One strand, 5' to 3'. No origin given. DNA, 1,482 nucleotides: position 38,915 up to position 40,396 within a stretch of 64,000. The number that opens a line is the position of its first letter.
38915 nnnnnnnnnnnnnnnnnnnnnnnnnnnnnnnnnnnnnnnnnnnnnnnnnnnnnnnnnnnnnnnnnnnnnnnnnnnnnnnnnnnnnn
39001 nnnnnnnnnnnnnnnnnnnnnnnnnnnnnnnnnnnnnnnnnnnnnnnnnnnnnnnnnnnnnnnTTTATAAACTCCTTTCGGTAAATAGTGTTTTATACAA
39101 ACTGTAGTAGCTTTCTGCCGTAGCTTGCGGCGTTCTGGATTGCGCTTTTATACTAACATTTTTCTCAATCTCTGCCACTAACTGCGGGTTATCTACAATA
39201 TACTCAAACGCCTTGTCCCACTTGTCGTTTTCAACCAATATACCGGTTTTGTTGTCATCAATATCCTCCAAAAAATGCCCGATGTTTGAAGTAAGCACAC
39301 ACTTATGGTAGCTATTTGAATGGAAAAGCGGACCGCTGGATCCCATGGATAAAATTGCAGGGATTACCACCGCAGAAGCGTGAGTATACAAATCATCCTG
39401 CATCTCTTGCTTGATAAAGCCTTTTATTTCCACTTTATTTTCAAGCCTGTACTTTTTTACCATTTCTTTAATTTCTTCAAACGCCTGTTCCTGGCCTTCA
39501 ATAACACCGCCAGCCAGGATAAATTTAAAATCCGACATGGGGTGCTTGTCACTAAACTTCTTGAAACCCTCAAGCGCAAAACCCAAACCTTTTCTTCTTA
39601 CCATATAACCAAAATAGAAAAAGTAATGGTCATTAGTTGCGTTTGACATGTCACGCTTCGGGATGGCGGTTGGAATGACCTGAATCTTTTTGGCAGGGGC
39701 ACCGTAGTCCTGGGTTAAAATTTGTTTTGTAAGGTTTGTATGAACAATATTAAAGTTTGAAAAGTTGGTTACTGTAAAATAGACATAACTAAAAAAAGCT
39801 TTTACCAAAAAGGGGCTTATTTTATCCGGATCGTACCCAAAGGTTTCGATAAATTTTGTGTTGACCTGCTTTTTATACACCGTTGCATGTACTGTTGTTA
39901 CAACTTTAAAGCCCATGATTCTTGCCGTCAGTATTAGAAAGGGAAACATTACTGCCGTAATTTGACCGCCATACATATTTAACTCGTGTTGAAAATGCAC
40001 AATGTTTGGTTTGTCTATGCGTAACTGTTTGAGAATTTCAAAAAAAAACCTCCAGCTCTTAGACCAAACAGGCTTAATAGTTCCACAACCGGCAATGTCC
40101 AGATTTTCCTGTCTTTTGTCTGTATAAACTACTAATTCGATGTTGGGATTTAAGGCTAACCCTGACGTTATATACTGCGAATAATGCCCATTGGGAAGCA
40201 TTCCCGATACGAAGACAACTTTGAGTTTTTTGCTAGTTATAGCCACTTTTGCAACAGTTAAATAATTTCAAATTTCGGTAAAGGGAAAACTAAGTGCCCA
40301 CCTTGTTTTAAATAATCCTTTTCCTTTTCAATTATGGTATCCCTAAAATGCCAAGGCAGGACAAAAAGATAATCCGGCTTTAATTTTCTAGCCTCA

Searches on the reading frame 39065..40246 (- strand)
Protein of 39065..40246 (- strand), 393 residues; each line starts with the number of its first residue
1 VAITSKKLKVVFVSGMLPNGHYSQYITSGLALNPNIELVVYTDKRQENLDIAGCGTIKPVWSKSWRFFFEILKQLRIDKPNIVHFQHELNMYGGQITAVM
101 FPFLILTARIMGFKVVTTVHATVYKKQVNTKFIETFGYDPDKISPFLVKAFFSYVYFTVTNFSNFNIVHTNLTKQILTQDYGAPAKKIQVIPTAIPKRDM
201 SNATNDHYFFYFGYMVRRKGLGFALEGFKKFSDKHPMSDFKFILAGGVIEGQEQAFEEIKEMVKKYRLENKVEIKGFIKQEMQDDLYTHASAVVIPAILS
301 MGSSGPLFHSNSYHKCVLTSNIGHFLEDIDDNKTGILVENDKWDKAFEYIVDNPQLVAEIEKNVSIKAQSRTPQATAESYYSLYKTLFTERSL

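Call 5: search_protein_families(library=pfam, proteins=[window:39065-40246:-], max_evalue=0.01)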
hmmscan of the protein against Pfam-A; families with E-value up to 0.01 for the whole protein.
window:39065-40246:- (393 aa): 3 families
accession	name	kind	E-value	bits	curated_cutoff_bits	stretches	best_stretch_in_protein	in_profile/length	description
PF00534.26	Glycos_transf_1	-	9.4e-16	58.3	26.4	1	203-351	12-156/172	Glycosyl transferases group 1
PF13692.12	Glyco_trans_1_4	-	5.5e-14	53.1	27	1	208-345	3-131/142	Glycosyl transferases group 1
PF13439.12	Glyco_transf_4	-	1.4e-09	38.7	28.5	1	56-195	49-166/170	Glycosyltransferase Family 4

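Call 6: search_protein_families(library=ncbifam, proteins=[window:39065-40246:-], max_evalue=0.01)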
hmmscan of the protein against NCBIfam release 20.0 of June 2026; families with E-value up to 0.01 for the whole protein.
window:39065-40246:- (393 aa): 12 families
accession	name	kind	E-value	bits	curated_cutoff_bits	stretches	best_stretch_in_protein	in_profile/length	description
NF041010.1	glycosy_Agl16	equivalog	9.9e-10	37.8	575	1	180-387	150-351/352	glycosylation protein Agl16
NF038295.1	EPS_HpsP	equivalog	4.2e-08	32.6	550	1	199-341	200-338/388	hormogonium polysaccharide biosynthesis glycosyltransferase HpsP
NF038229.1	Glyco4_Geo_Pelo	equivalog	2e-07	30.3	400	1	167-387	114-336/338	GPMC system family 4 glycosyltransferase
TIGR03449.1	mycothiol_MshA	equivalog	3.1e-07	29.6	462.5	1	207-387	221-403/406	D-inositol-3-phosphate glycosyltransferase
NF047881.1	glyco_SdgB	exception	4.7e-07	28.8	800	1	256-373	364-482/496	serine-aspartate repeat adhesin O-glycosyltransferase SdgB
NF012028.0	PRK15484.1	subfamily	1.1e-05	24.7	618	1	185-339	172-326/380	lipopolysaccharide N-acetylglucosaminyltransferase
TIGR02149.1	glgA_Coryne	subfamily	1.6e-05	24.3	302.4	1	204-347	202-341/391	glycogen synthase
TIGR04063.1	stp3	hypoth_equivalog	9.8e-05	21.4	442.05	1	211-387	218-395/397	TIGR04063 family PEP-CTERM/XrtA system glycosyltransferase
NF041876.1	EPS_EpsE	equivalog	0.00026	20.3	400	1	207-361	215-369/389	exopolysaccharide biosynthesis GT4 family glycosyltransferase EpsE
TIGR04157.1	glyco_rSAM_CFB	subfamily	0.00041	19.5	400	1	168-298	175-309/406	TIGR04157 family glycosyltransferase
NF047880.1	glyco_SdgA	exception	0.00094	17.8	800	1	148-363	255-466/488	serine-aspartate repeat adhesin O-glycosyltransferase SdgA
NF050063.1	ProtGlycPglJ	equivalog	0.0015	17.8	500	1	248-369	226-348/363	N-acetylgalactosamine-N,N'-diacetylbacillosaminyl-diphospho-undecaprenol 4-alpha-N-acetylgalactosaminyltransferase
